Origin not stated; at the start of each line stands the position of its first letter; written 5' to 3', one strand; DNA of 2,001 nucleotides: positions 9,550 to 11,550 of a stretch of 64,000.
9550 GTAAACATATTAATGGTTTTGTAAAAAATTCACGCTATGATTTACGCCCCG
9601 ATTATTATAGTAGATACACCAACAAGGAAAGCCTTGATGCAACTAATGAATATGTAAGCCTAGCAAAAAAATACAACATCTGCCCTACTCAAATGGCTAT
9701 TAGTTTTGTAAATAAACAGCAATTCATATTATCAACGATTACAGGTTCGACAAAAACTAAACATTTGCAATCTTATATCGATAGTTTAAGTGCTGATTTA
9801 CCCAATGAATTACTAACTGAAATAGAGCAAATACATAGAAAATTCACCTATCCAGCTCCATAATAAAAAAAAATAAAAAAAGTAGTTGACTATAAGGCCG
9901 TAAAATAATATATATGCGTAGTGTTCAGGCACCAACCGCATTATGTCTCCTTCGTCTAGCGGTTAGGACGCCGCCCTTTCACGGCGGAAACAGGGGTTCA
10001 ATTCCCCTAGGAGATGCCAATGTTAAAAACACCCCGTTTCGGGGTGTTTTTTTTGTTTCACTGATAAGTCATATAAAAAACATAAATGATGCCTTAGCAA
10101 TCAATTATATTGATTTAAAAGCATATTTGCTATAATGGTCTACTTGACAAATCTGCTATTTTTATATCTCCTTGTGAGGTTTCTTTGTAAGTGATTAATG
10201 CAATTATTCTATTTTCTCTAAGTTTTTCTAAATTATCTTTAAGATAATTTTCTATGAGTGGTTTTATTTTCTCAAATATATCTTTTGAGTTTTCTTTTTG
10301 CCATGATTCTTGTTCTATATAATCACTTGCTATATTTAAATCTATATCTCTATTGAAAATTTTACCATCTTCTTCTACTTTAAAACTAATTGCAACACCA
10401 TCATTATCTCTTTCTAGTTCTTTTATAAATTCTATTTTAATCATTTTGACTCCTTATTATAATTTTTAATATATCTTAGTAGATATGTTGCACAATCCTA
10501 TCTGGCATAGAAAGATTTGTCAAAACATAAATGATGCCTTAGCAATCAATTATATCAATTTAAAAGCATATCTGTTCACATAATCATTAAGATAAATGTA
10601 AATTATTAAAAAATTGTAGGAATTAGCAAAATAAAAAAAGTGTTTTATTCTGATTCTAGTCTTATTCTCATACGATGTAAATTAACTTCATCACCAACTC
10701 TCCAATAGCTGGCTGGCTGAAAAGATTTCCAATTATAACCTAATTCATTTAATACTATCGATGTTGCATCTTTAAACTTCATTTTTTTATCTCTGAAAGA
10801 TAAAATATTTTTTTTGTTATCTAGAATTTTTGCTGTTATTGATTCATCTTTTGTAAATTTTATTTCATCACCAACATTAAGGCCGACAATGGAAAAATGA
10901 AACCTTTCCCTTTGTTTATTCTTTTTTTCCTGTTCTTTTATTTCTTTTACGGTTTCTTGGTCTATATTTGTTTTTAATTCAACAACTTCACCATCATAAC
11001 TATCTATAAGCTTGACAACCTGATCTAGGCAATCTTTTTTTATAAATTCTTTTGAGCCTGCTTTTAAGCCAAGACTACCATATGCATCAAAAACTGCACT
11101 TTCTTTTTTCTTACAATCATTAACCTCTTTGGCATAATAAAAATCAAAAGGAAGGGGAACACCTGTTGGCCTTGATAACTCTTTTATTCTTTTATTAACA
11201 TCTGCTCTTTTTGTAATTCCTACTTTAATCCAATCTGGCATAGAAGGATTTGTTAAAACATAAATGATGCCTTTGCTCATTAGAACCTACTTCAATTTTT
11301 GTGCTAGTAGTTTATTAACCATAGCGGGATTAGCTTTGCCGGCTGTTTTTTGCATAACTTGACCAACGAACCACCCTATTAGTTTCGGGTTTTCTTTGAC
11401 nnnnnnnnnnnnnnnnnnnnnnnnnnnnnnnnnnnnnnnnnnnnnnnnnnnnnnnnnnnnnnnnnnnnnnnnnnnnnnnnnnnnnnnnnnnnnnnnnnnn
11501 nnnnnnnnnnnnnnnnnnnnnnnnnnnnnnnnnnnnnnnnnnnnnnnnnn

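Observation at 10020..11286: Small accessory islet wedged between tRNA-Glu and gatB in an otherwise housekeeping-only region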

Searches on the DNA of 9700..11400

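Call 81: search_rna_families(source=window, start=9700, end=11400, threshold=evalue, max_evalue=1)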
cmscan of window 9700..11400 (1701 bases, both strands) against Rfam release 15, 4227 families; matches with E-value up to 1: 9.
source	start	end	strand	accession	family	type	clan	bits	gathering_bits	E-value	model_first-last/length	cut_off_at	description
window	9945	10016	+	RF00005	tRNA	Gene; tRNA;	CL00001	62.3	29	1.1e-12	1-71/71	no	tRNA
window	9951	10031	+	RF00233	Tymo_tRNA-like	Cis-reg;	-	23.9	40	0.025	1-84/84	no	Tymovirus/Pomovirus/Furovirus tRNA-like 3' UTR element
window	10020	10125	-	RF01859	Phe_leader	Cis-reg; leader;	-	23.2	55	0.49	1-125/125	no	Phenylalanine leader peptide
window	9987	10080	-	RF01770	rimP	Cis-reg; leader;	-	23.2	47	0.6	1-102/102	no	Gammaprotebacteria rimP leader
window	9945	10017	-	RF04354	Plastid-ycf2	Cis-reg;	-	22.7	65.7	0.095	1-75/75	no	Plastid-ycf2 5UTR RNA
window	9985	10058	+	RF01772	rnk_pseudo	Cis-reg; leader;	-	21.6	55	0.86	1-108/108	no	Pseudomonas rnk leader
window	10008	10053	+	RF02399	NsiR1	Gene; sRNA;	-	19.7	39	0.62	1-60/60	no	Nitrogen stress-induced RNA 1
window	10001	10071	+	RF02621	BSnc120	Gene; sRNA;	-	18.1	114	0.96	1-88/88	no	Brucella sRNA 120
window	10688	10830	-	RF02374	YenS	Gene; sRNA;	-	16.7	80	0.88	1-169/169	no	Yersinia YenS sRNA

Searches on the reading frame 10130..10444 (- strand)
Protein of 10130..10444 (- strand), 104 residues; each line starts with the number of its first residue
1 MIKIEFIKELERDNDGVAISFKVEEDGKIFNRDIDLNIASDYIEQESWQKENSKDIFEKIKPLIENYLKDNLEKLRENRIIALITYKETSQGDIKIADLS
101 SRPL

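Call 5: search_protein_families(library=pfam, proteins=[window:10130-10444:-], max_evalue=1)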
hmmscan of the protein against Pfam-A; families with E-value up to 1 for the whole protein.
window:10130-10444:- (104 aa): 1 family
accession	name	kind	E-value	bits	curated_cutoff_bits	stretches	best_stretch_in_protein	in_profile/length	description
PF01935.23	DUF87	-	0.21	12.1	23.2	1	20-101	125-203/220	Helicase HerA, central domain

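Call 19: find_homologous_proteins(query=window:10130-10444:-, max_evalue=0.01)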
Query window:10130-10444:- (104 aa): 4 proteins with E <= 0.01 among 11 candidates.
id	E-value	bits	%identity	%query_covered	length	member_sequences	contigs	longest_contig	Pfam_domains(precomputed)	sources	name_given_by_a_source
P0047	5.1e-58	211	100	100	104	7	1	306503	-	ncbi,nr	ncbi:MAG: hypothetical protein P8N25_04240 [Alphaproteobacteria bacterium]|nr:hypothetical protein [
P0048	2.3e-49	184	92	100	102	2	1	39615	-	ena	-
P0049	1.7e-43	165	82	100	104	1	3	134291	-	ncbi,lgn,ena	ncbi:MAG: hypothetical protein ACJ0GZ_02900 [Alphaproteobacteria bacterium]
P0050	2.0e-40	155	79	100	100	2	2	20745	-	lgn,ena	-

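Call 20: find_encoding_contigs(protein=window:10130-10444:-, flank=5000, max_places=10)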
Protein window:10130-10444:- (104 aa): no gene with exactly this product is on record in the collection.

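Call 21: find_encoding_contigs(protein=P0049, flank=6000, max_places=5)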
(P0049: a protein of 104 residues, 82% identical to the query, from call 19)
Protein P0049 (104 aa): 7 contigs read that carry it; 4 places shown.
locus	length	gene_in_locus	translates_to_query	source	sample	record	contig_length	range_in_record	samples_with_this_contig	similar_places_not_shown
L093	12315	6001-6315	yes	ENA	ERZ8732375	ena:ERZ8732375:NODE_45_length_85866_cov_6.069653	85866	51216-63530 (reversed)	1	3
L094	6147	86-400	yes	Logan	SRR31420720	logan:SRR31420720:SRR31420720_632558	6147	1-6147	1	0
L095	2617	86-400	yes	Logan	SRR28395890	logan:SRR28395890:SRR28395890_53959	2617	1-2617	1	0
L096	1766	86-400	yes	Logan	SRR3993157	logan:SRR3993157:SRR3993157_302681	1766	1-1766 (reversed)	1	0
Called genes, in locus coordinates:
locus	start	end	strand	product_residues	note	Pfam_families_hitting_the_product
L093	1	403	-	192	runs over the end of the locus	PF02660:G3P_acyltransf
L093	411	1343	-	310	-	PF02729:OTCace_N, PF00185:OTCace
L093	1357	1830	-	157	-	PF03652:RuvX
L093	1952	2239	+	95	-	PF02686:GatC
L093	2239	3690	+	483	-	PF01425:Amidase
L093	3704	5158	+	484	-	PF02934:GatB_N, PF02637:GatB_Yqey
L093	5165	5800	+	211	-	PF10544:T5orf172, PF13455:MUG113 (weak)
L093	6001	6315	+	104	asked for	-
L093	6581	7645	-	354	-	PF00248:Aldo_ket_red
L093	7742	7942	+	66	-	-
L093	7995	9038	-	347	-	PF00762:Ferrochelatase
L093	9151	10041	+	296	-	PF00701:DHDPS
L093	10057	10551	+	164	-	PF01668:SmpB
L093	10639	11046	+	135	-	PF01192:RNA_pol_Rpb6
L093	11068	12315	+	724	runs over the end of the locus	PF13328:HD_4, PF01966:HD, PF04607:RelA_SpoT, PF02824:TGS, PF19296:RelA_AH (weak), PF28438:RelA_RIS, PF13291:ACT_4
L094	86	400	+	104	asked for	-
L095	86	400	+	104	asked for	-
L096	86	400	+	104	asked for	-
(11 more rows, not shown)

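Call 22: find_encoding_contigs(protein=P0050, flank=6000, max_places=5)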
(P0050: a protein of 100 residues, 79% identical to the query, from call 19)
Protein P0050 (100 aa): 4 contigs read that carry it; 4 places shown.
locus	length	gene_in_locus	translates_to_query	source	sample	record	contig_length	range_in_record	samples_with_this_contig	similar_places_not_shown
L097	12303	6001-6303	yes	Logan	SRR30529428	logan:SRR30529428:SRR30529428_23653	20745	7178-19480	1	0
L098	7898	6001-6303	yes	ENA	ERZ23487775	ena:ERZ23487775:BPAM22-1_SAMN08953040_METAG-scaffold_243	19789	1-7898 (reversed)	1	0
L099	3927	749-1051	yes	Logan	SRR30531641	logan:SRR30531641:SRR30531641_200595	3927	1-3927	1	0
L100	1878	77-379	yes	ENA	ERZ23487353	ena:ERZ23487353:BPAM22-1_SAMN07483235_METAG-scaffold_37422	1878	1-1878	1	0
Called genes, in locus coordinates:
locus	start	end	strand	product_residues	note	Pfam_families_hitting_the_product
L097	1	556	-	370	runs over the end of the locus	PF21102:DprA_N, PF02481:DNA_processg_A, PF17782:WHD_DprA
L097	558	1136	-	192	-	PF02660:G3P_acyltransf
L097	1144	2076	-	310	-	PF02729:OTCace_N, PF00185:OTCace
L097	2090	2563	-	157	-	PF03652:RuvX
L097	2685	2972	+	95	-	PF02686:GatC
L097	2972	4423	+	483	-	PF01425:Amidase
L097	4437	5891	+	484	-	PF02934:GatB_N, PF02637:GatB_Yqey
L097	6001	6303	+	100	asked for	-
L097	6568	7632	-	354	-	PF00248:Aldo_ket_red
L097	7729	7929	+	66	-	-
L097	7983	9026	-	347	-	PF00762:Ferrochelatase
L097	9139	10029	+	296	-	PF00701:DHDPS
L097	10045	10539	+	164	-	PF01668:SmpB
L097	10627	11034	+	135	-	PF01192:RNA_pol_Rpb6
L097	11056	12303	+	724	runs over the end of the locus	PF13328:HD_4, PF01966:HD, PF04607:RelA_SpoT, PF02824:TGS, PF19296:RelA_AH (weak), PF28438:RelA_RIS, PF13291:ACT_4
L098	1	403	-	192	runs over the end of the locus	PF02660:G3P_acyltransf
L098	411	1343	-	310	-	PF02729:OTCace_N, PF00185:OTCace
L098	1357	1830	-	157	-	PF03652:RuvX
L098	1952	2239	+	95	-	PF02686:GatC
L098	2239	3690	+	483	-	PF01425:Amidase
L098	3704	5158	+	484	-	PF02934:GatB_N, PF02637:GatB_Yqey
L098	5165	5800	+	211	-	PF10544:T5orf172, PF13455:MUG113 (weak)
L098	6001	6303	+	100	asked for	-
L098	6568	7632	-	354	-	PF00248:Aldo_ket_red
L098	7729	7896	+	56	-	?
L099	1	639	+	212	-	?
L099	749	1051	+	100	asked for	-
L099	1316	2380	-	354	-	PF00248:Aldo_ket_red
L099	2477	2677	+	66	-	-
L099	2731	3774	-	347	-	PF00762:Ferrochelatase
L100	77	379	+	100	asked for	-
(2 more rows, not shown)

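Call 23: find_encoding_contigs(protein=P0048, flank=6000, max_places=5)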
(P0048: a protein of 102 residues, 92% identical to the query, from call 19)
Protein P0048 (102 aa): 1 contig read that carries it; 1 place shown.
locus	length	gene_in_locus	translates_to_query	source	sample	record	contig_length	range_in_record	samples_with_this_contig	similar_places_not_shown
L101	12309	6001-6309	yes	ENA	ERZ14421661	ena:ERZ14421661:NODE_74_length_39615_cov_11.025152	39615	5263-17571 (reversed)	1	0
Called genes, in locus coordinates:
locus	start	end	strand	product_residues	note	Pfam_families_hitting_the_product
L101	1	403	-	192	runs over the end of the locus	PF02660:G3P_acyltransf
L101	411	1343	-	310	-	PF02729:OTCace_N, PF00185:OTCace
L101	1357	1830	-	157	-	PF03652:RuvX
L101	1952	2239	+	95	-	PF02686:GatC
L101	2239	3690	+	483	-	PF01425:Amidase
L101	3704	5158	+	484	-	PF02934:GatB_N, PF02637:GatB_Yqey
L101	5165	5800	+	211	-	PF10544:T5orf172, PF13455:MUG113 (weak)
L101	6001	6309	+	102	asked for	-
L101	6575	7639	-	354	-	PF00248:Aldo_ket_red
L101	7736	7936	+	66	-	-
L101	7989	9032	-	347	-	PF00762:Ferrochelatase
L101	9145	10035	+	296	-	PF00701:DHDPS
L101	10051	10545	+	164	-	PF01668:SmpB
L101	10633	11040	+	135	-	PF01192:RNA_pol_Rpb6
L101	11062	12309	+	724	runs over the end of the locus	PF13328:HD_4, PF01966:HD, PF04607:RelA_SpoT, PF02824:TGS, PF19296:RelA_AH (weak), PF28438:RelA_RIS, PF13291:ACT_4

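Call 26: search_protein_families(library=padloc, proteins=[window:10130-10444:-], max_evalue=0.1)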
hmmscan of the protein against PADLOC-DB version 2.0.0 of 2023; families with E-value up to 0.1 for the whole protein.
window:10130-10444:- (104 aa): 0 families

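Call 27: search_protein_families(library=phrogs, proteins=[window:10130-10444:-], max_evalue=0.1)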
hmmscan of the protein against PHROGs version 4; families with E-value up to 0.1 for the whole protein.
window:10130-10444:- (104 aa): 2 families
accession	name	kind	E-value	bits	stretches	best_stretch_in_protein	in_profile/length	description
phrog_19522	-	unknown function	0.024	15.9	1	14-72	69-126/141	-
phrog_3675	-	unknown function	0.044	14.6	1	53-100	28-75/110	-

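Call 28: search_protein_families(library=ncbifam, proteins=[window:10130-10444:-], max_evalue=0.1)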
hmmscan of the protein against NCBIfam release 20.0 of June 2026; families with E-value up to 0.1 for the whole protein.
window:10130-10444:- (104 aa): 1 family
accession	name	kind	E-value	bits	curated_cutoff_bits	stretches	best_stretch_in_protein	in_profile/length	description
NF011626.0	PRK15052.1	equivalog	0.065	12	579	1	36-76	82-122/421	tagatose-bisphosphate aldolase subunit GatZ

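Call 66: predict_structure(alignment_id=A5)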
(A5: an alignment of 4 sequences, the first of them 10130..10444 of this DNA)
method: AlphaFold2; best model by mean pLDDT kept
length: 104 residues; sequences in the alignment: 4
mean_pLDDT: 79.1   pTM: 0.69
mean pLDDT of the five models: 79.1, 72.6, 69.1, 63.7, 58.7
residues with pLDDT >= 90: 0; 70-90: 89; 50-70: 12; < 50: 3
segments of 3 or more residues with pLDDT < 50: 102-104
pLDDT, mean of each block of 10 residues (from residue 1): 82 82 82 78 88 87 83 71 75 77 44
secondary structure, 60 per line:
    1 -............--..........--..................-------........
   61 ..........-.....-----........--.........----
elements in order: E2-13 E16-25 E28-39 H40-45 H53-70 H72-76 E82-89 E92-100
